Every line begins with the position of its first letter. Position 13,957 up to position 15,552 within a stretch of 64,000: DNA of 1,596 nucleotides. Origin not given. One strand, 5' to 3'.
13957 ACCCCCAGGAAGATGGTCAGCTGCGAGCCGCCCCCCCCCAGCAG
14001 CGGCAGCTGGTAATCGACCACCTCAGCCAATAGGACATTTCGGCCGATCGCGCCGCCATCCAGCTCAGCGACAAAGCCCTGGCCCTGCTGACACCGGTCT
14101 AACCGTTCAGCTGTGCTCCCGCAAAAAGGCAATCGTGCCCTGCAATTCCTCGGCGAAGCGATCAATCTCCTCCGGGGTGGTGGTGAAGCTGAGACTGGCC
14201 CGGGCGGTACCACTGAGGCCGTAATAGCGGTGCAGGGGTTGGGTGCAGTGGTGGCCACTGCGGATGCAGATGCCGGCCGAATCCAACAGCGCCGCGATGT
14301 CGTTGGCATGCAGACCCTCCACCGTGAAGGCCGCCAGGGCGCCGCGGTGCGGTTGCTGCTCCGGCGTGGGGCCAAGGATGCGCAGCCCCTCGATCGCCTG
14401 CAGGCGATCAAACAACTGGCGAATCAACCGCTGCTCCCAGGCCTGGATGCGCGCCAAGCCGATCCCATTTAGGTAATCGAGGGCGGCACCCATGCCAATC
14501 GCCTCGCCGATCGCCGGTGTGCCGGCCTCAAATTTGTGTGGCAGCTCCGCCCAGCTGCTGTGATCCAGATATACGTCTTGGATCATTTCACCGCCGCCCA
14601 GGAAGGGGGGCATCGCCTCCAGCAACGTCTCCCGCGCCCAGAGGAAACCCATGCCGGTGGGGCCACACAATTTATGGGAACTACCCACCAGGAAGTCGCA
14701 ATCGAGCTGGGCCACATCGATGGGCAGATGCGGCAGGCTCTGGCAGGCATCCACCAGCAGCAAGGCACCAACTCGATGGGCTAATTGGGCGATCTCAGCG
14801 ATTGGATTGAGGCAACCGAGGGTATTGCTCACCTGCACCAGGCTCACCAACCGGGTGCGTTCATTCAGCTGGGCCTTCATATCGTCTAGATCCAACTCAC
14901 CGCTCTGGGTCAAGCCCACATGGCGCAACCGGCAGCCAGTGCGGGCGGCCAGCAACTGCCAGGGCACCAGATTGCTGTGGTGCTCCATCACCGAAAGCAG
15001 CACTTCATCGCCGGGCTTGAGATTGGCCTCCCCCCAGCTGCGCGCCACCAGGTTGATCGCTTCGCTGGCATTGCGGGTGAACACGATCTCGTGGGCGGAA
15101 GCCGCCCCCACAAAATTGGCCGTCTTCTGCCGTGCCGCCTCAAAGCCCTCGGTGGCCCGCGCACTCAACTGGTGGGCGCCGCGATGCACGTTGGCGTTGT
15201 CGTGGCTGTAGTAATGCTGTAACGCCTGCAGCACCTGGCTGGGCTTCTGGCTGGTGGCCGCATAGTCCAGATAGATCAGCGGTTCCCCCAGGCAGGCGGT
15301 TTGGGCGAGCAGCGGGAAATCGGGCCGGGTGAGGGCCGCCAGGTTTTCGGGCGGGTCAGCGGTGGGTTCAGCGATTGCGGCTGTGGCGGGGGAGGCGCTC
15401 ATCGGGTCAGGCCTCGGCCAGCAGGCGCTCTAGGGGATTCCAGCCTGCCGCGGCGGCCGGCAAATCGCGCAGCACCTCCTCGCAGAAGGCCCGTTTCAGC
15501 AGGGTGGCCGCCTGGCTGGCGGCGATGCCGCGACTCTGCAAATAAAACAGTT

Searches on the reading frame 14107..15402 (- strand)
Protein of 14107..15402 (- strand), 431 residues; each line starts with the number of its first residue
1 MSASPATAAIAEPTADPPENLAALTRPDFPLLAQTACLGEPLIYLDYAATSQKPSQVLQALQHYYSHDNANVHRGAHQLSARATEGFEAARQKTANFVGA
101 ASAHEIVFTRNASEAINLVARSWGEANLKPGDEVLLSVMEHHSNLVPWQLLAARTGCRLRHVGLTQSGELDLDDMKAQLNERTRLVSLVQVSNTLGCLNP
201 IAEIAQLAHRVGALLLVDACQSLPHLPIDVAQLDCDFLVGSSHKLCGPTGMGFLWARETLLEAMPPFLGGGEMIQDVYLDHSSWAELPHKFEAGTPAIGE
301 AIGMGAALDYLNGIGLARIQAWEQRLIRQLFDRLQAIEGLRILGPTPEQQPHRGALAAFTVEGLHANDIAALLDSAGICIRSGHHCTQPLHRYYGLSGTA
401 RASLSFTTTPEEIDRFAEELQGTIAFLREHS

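Call 9: search_protein_families(library=pfam, proteins=[window:14107-15402:-])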
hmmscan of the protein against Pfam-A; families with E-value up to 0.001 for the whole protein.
window:14107-15402:- (431 aa): 3 families
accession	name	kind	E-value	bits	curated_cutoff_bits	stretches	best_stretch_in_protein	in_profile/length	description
PF00266.25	Aminotran_5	-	9.8e-145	482.6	21.5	1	43-416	1-371/371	Aminotransferase class-V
PF01041.23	DegT_DnrJ_EryC1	-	2e-06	27.8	19.8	1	92-223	31-150/360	DegT/DnrJ/EryC1/StrS aminotransferase family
PF01053.26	Cys_Met_Meta_PP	-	0.0001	21.5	27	1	168-244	123-198/381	Cys/Met metabolism PLP-dependent enzyme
